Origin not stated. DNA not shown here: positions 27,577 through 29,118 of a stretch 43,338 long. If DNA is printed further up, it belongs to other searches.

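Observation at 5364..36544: Candidate new pathway: hydration, retro-aldol cleavage and ketone carboxylation to bypass blocked beta-oxidation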

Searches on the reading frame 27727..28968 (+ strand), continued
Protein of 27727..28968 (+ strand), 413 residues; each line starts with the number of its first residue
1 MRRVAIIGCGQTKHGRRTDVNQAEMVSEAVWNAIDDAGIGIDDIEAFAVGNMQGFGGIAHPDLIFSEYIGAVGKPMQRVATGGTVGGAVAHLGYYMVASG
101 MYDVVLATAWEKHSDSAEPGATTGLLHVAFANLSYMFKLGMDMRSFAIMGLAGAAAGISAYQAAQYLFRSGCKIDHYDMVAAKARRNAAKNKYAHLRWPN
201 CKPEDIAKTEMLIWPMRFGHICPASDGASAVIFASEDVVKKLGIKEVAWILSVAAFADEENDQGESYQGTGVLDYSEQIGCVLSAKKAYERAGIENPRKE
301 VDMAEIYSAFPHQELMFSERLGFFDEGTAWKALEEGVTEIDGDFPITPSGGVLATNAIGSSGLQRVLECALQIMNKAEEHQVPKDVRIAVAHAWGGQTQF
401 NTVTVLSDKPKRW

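Call 72: search_protein_families(library=pfam, proteins=[L026:2991-4316:+, L026:1112-2347:+, L026:4303-5340:-, L026:9-1100:+, L041:8921-9925:+, L041:9912-10694:+, L086:3547-4302:+, L086:2395-3510:+, L083:2780-3694:+, L055:1966-2727:+], max_evalue=0.00001)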
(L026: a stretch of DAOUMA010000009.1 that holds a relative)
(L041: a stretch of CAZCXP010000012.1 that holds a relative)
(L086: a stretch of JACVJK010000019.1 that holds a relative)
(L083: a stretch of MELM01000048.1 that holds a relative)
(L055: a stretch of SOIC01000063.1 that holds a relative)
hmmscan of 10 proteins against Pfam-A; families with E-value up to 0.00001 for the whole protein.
L026:2991-4316:+ (441 aa): 1 family
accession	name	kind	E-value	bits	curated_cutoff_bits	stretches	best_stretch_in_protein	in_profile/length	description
PF11013.13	DUF2851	-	5e-60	203.9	25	1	16-387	6-369/375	Protein of unknown function (DUF2851)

L026:1112-2347:+ (411 aa): 2 families
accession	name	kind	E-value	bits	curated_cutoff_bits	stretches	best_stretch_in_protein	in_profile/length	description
PF03435.24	Sacchrp_dh_NADP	-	1.6e-19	70.9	25.1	1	4-126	1-127/129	Saccharopine dehydrogenase NADP binding domain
PF16653.10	Sacchrp_dh_C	-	7.8e-11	43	31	1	208-373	92-260/265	Saccharopine dehydrogenase C-terminal domain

L026:4303-5340:- (345 aa): 1 family
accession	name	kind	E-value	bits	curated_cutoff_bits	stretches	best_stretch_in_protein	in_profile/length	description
PF00814.31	TsaD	-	1.1e-90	304.4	24.8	1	39-319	2-263/264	tRNA N6-adenosine threonylcarbamoyltransferase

L026:9-1100:+ (363 aa): 1 family
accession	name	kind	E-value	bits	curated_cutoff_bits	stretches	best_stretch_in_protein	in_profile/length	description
PF00016.26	RuBisCO_large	-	1.3e-52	179.4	30.1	1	70-353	1-299/299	Ribulose bisphosphate carboxylase large chain, catalytic domain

L041:8921-9925:+ (334 aa): 1 family
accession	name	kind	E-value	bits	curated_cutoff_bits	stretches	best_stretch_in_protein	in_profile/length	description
PF01144.29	CoA_trans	-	5e-28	98.4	23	1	36-254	2-216/217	Coenzyme A transferase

L041:9912-10694:+ (260 aa): 1 family
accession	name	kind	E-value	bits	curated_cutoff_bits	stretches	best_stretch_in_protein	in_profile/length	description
PF01144.29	CoA_trans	-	3.2e-27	95.8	23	1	8-217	2-216/217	Coenzyme A transferase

L086:3547-4302:+ (251 aa): 6 families
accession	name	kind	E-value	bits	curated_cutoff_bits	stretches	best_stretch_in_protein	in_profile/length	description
PF08241.18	Methyltransf_11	-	1.2e-21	77.5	21.2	1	45-133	1-94/95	Methyltransferase domain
PF13649.12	Methyltransf_25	-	8e-18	65.4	27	1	44-130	1-97/97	Methyltransferase domain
PF13489.12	Methyltransf_23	-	7.1e-17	62.1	27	1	39-173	21-162/164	Methyltransferase domain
PF13847.12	Methyltransf_31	-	2.1e-14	53.9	27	1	41-138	4-113/145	Methyltransferase domain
PF08242.18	Methyltransf_12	-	5.7e-13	49.9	30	1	45-132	1-98/98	Methyltransferase domain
PF07021.18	MetW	-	4.6e-06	26.8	21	1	43-125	16-101/193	Methionine biosynthesis protein MetW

L086:2395-3510:+ (371 aa): 8 families
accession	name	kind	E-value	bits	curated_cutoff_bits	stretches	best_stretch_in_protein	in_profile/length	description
PF04015.17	DUF362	-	2.4e-52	178.3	24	1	34-231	1-200/200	Domain of unknown function (DUF362)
PF00037.32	Fer4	-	2.2e-11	43.5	21.1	0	345-367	2-24/24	4Fe-4S binding domain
PF12837.12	Fer4_6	-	1.6e-09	37.7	25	0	319-336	6-23/24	4Fe-4S binding domain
PF12838.12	Fer4_7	-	2.7e-08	34.6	27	1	321-365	1-52/52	4Fe-4S dicluster domain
PF14697.11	Fer4_21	-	2.2e-07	31.3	35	0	315-339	34-59/59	4Fe-4S dicluster domain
PF13237.11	Fer4_10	-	3.1e-07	30.7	25.5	1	316-362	3-53/53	4Fe-4S dicluster domain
PF12797.12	Fer4_2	-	8.5e-07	29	24.5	0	317-334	5-22/22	4Fe-4S binding domain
PF13187.11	Fer4_9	-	9.6e-06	26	27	0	322-365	2-51/52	4Fe-4S dicluster domain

L083:2780-3694:+ (304 aa): 1 family
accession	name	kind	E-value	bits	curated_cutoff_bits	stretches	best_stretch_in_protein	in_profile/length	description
PF09719.15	C_GCAxxG_C_C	-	1.6e-26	93.2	27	2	29-142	9-111/118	Putative redox-active protein (C_GCAxxG_C_C)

L055:1966-2727:+ (253 aa): 2 families
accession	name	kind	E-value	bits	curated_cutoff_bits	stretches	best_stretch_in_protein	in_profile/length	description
PF12773.13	DZR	-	1.3e-08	35.3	27.3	1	3-46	1-45/45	Double zinc ribbon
PF13240.11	Zn_Ribbon_1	-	2.6e-08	33.8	25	0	27-48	1-22/23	zinc-ribbon domain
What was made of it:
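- Tried and rejected: Pfam shows they are CoA-transferases (call 72).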

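Call 78: search_protein_families(library=ncbifam, proteins=[L088:6916-7995:+, L088:7995-9167:+, L088:5990-6919:+, L087:7992-9170:+], max_evalue=1e-40)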
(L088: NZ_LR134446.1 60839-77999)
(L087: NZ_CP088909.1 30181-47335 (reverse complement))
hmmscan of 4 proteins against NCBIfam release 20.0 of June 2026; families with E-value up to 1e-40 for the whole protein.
L088:6916-7995:+ (359 aa): 1 family
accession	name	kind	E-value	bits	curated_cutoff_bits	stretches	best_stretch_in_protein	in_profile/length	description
NF005924.0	PRK07937.1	subfamily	1.7e-178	593.4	419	1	12-359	4-352/353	lipid-transfer protein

L088:7995-9167:+ (390 aa): 8 families
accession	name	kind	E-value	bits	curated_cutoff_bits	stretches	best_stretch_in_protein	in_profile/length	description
NF006180.0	PRK08313.1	subfamily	2.6e-221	734.3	514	1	2-389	3-387/389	thiolase domain-containing protein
NF004720.0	PRK06064.1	subfamily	4.1e-57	193.7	420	1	5-380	4-381/389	thiolase domain-containing protein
NF004721.0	PRK06065.1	equivalog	5e-57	193.5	455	1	4-373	11-380/393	thiolase domain-containing protein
NF004810.0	PRK06157.1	equivalog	4.1e-47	161.2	403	1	5-376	9-385/400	acetyl-CoA acetyltransferase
NF009228.0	PRK12578.1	subfamily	2.2e-46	158.3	485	1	2-378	2-379/387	thiolase domain-containing protein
NF004982.0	PRK06365.1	equivalog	2.1e-45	155.6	695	0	3-224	16-241/430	thiolase domain-containing protein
NF006102.0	PRK08256.1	subfamily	1.3e-43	149.6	436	1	2-376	2-383/394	lipid-transfer protein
NF005704.0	PRK07516.1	subfamily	4.5e-42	144.4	412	1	9-375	8-376/389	thiolase domain-containing protein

L088:5990-6919:+ (309 aa): 0 families

L087:7992-9170:+ (392 aa): 13 families
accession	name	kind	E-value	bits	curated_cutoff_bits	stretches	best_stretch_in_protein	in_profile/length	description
NF006180.0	PRK08313.1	subfamily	3.2e-112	375.2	514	1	2-390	3-385/389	thiolase domain-containing protein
NF004721.0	PRK06065.1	equivalog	6e-82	275.6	455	1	3-387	10-391/393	thiolase domain-containing protein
NF004720.0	PRK06064.1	subfamily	1.4e-73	247.9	420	1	4-389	3-387/389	thiolase domain-containing protein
NF004810.0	PRK06157.1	equivalog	2.2e-64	218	403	1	3-388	7-396/400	acetyl-CoA acetyltransferase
NF009228.0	PRK12578.1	subfamily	1e-58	198.8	485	1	1-387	1-385/387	thiolase domain-containing protein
NF004982.0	PRK06365.1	equivalog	2.6e-57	194.8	695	1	7-388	20-427/430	thiolase domain-containing protein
NF005704.0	PRK07516.1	subfamily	4.5e-52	177.3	412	1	3-378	2-376/389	thiolase domain-containing protein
NF053570.1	AcCoTHIOL_METTL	equivalog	1.7e-51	175.3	600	1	5-388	4-382/385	acetyl-CoA acetyltransferase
NF004722.0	PRK06066.1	equivalog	4e-51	174.2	516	1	3-380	4-375/385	thiolase domain-containing protein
NF006102.0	PRK08256.1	subfamily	5.5e-50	170.6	436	1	1-376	1-380/394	lipid-transfer protein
NF004811.0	PRK06158.1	subfamily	1.1e-49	169.5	421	1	4-390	9-381/384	acetyl-CoA acetyltransferase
NF004715.0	PRK06059.1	equivalog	2.2e-45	155.3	424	1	4-376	5-387/399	lipid-transfer protein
NF005892.0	PRK07855.1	subfamily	3e-41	141.6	469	1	2-378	5-380/390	lipid-transfer protein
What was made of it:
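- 27727..28968 (+): thlB2: Cys-less thiolase-fold subunit; member of the Ltp3 subfamily; candidate aldol-lyase. The Tsukamurella Ltp3-like protein scores 734 on the same model (call 78).
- On Ltp3 subfamily (NCBIfam NF006180 / PRK08313): The Tsukamurella Ltp3-like protein scores 734.3 (call 78).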

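Call 79: predict_structure(alignment_id=A3)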
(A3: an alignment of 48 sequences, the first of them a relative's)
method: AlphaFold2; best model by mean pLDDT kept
length: 413 residues; sequences in the alignment: 48
mean_pLDDT: 87.0   pTM: 0.91
mean pLDDT of the five models: 87.0, 86.9, 85.0, 84.6, 84.5
residues with pLDDT >= 90: 265; 70-90: 72; 50-70: 62; < 50: 14
segments of 3 or more residues with pLDDT < 50: 55-58, 118-124, 264-266
pLDDT, mean of each block of 10 residues (from residue 1): 96 91 93 98 95 57 79 88 79 97 96 64 51 62 67 66 88 96 98 96 97 88 88 98 96 84 52 73 97 97 95 96 96 98 97 88 97 98 98 82 97 69
secondary structure, 60 per line:
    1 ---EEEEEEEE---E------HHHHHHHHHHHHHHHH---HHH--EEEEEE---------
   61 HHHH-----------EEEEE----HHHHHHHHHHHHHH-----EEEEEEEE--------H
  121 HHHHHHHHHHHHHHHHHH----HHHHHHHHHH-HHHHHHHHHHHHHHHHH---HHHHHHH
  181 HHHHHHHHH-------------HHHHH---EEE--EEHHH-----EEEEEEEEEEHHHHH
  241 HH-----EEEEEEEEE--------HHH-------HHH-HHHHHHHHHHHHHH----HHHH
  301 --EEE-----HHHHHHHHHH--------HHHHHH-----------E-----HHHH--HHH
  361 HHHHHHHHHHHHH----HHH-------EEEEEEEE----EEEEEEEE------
elements in order: E4-11 H22-37 E46-51 H61-64 E76-80 H85-98 E104-111 H120-138 H143-152 H154-170 H174-189 H203-207 E211-213 E226-235 H236-242 E248-256 H279-292 H297-300 E303-305 H311-320 H329-334 H352-355 H358-373 E388-395 E400-407

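Call 81: fold_search(model_id=the predicted structure, library=pdb)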
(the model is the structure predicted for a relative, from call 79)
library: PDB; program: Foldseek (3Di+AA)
matches with E <= 10: 1364; with E <= 0.001: 1036
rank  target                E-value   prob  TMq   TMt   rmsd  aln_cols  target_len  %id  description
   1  6esq_A                1.4e-32  1.00  0.84  0.89   3.6       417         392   29  Structure of the acetoacetyl-CoA thiolase/HMG-CoA synthase complex from Methanothermococcus thermolithotrophicus soake (released 2018-03-14)
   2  6et9_C                1.8e-32  1.00  0.84  0.89   3.3       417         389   29  Structure of the acetoacetyl-CoA-thiolase/HMG-CoA-synthase complex from Methanothermococcus thermolithotrophicus at 2. (released 2018-03-14)
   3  7yvy_A                3.9e-32  1.00  0.80  0.90   3.5       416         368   29  Crystal structure of thiolase PFC_04095 from Pyrococcus furiosus (released 2023-09-06)
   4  6hsp_B                1.0e-31  1.00  0.82  0.87   4.1       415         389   24  Crystal structure of the zebrafish peroxisomal SCP2-thiolase (type-1) in complex with CoA and octanoyl-CoA (released 2019-01-02)
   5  7yvy_B                1.5e-31  1.00  0.82  0.93   2.5       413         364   28  Crystal structure of thiolase PFC_04095 from Pyrococcus furiosus (released 2023-09-06)
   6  7yvy_C                2.1e-31  1.00  0.81  0.93   2.5       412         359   27  Crystal structure of thiolase PFC_04095 from Pyrococcus furiosus (released 2023-09-06)
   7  6hrv_B                4.0e-31  1.00  0.81  0.86   4.3       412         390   24  Crystal structure of the zebrafish peroxisomal SCP2-thiolase (type-1) (released 2019-01-02)
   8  6hrv_A                6.6e-30  1.00  0.78  0.84   4.9       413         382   24  Crystal structure of the zebrafish peroxisomal SCP2-thiolase (type-1) (released 2019-01-02)
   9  6hsp_A                7.0e-30  1.00  0.78  0.84   4.9       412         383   24  Crystal structure of the zebrafish peroxisomal SCP2-thiolase (type-1) in complex with CoA and octanoyl-CoA (released 2019-01-02)
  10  4yzo_C                2.5e-29  1.00  0.77  0.91   3.0       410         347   24  Crystal Structure Analysis of Thiolase-like protein, ST0096 from Sulfolobus Tokodaii (released 2016-03-30)
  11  6hsj_A                4.6e-29  1.00  0.79  0.84   4.9       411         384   24  Crystal structure of the zebrafish peroxisomal SCP2-thiolase (type-1) in complex with CoA (released 2019-01-02)
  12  4yzo_A                6.1e-29  1.00  0.78  0.89   4.3       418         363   23  Crystal Structure Analysis of Thiolase-like protein, ST0096 from Sulfolobus Tokodaii (released 2016-03-30)
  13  4yzo_B                9.2e-29  1.00  0.76  0.88   4.5       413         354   23  Crystal Structure Analysis of Thiolase-like protein, ST0096 from Sulfolobus Tokodaii (released 2016-03-30)
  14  7pyt_B                2.0e-28  1.00  0.78  0.82   4.6       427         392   24  Benzoylsuccinyl-CoA thiolase with coenzyme A (released 2022-04-06)
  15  7pxp_D                2.8e-28  1.00  0.78  0.83   4.4       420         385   24  Benzoylsuccinyl-CoA thiolase (released 2022-04-06)
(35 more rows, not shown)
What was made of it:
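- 27727..28968 (+): AlphaFold pLDDT 87; SCP2/archaeal thiolase fold (calls 79, 81).
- On Thiolase (SCP2/archaeal type, EC 2.3.1.9/16): AlphaFold model of B2 has pLDDT 87; TM-score 0.84 to 6esq (calls 79, 81).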

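Call 82: search_solved_structures(query=L054:669-1805:+, max_evalue=0.00001, show_alignments=5)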
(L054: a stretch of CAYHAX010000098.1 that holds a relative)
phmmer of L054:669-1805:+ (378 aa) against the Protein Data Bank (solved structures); distinct sequences matched with E-value up to 0.00001: 19.
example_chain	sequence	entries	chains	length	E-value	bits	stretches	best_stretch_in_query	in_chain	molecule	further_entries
7yvy_A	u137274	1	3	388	4.2e-50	174.5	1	1-371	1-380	Acetyl-CoA acetyltransferase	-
4yzo_A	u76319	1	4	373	1.3e-49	172.9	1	5-375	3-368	Putative acyl-CoA acyltransferase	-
6hsj_A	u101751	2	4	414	3e-43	151.9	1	3-363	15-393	SCP2-thiolase (type-1)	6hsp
6hrv_A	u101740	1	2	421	3.2e-43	151.8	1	3-363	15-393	SCP2-thiolase (type-1)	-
6esq_A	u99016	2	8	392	5.3e-42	147.8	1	2-374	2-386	acetoacetyl-CoA thiolase | Acetyl-CoA acetyltransferase thiolase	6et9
4u4e_A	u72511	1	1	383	9.6e-37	130.5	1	3-370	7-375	Thiolase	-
7pxp_C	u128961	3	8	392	2.9e-36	129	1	4-371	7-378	Benzoylsuccinyl-CoA thiolase subunit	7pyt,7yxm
9myr_A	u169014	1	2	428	4.4e-32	115.2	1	141-372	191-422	Nonspecific lipid-transfer protein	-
6ok1_A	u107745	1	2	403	1.3e-26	97.3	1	5-362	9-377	Lipid-transfer protein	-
4bia_A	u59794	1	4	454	2e-24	90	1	67-353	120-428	3-KETOACYL-COA THIOLASE, PUTATIVE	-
4bi9_A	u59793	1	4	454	6.8e-24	88.3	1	67-353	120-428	3-KETOACYL-COA THIOLASE, PUTATIVE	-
3zbl_A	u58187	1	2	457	8.4e-20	74.8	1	74-349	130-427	3-KETOACYL-COA THIOLASE-LIKE PROTEIN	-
3zbk_A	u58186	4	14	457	8.6e-20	74.8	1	74-349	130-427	3-KETOACYL-COA THIOLASE-LIKE PROTEIN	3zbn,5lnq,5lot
3zbg_A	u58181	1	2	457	1.7e-19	73.8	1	74-349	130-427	3-KETOACYL-COA THIOLASE-LIKE PROTEIN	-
9skm_I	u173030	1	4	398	1.9e-19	73.6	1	63-371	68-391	2,4-diacetylphloroglucinol biosynthesis protein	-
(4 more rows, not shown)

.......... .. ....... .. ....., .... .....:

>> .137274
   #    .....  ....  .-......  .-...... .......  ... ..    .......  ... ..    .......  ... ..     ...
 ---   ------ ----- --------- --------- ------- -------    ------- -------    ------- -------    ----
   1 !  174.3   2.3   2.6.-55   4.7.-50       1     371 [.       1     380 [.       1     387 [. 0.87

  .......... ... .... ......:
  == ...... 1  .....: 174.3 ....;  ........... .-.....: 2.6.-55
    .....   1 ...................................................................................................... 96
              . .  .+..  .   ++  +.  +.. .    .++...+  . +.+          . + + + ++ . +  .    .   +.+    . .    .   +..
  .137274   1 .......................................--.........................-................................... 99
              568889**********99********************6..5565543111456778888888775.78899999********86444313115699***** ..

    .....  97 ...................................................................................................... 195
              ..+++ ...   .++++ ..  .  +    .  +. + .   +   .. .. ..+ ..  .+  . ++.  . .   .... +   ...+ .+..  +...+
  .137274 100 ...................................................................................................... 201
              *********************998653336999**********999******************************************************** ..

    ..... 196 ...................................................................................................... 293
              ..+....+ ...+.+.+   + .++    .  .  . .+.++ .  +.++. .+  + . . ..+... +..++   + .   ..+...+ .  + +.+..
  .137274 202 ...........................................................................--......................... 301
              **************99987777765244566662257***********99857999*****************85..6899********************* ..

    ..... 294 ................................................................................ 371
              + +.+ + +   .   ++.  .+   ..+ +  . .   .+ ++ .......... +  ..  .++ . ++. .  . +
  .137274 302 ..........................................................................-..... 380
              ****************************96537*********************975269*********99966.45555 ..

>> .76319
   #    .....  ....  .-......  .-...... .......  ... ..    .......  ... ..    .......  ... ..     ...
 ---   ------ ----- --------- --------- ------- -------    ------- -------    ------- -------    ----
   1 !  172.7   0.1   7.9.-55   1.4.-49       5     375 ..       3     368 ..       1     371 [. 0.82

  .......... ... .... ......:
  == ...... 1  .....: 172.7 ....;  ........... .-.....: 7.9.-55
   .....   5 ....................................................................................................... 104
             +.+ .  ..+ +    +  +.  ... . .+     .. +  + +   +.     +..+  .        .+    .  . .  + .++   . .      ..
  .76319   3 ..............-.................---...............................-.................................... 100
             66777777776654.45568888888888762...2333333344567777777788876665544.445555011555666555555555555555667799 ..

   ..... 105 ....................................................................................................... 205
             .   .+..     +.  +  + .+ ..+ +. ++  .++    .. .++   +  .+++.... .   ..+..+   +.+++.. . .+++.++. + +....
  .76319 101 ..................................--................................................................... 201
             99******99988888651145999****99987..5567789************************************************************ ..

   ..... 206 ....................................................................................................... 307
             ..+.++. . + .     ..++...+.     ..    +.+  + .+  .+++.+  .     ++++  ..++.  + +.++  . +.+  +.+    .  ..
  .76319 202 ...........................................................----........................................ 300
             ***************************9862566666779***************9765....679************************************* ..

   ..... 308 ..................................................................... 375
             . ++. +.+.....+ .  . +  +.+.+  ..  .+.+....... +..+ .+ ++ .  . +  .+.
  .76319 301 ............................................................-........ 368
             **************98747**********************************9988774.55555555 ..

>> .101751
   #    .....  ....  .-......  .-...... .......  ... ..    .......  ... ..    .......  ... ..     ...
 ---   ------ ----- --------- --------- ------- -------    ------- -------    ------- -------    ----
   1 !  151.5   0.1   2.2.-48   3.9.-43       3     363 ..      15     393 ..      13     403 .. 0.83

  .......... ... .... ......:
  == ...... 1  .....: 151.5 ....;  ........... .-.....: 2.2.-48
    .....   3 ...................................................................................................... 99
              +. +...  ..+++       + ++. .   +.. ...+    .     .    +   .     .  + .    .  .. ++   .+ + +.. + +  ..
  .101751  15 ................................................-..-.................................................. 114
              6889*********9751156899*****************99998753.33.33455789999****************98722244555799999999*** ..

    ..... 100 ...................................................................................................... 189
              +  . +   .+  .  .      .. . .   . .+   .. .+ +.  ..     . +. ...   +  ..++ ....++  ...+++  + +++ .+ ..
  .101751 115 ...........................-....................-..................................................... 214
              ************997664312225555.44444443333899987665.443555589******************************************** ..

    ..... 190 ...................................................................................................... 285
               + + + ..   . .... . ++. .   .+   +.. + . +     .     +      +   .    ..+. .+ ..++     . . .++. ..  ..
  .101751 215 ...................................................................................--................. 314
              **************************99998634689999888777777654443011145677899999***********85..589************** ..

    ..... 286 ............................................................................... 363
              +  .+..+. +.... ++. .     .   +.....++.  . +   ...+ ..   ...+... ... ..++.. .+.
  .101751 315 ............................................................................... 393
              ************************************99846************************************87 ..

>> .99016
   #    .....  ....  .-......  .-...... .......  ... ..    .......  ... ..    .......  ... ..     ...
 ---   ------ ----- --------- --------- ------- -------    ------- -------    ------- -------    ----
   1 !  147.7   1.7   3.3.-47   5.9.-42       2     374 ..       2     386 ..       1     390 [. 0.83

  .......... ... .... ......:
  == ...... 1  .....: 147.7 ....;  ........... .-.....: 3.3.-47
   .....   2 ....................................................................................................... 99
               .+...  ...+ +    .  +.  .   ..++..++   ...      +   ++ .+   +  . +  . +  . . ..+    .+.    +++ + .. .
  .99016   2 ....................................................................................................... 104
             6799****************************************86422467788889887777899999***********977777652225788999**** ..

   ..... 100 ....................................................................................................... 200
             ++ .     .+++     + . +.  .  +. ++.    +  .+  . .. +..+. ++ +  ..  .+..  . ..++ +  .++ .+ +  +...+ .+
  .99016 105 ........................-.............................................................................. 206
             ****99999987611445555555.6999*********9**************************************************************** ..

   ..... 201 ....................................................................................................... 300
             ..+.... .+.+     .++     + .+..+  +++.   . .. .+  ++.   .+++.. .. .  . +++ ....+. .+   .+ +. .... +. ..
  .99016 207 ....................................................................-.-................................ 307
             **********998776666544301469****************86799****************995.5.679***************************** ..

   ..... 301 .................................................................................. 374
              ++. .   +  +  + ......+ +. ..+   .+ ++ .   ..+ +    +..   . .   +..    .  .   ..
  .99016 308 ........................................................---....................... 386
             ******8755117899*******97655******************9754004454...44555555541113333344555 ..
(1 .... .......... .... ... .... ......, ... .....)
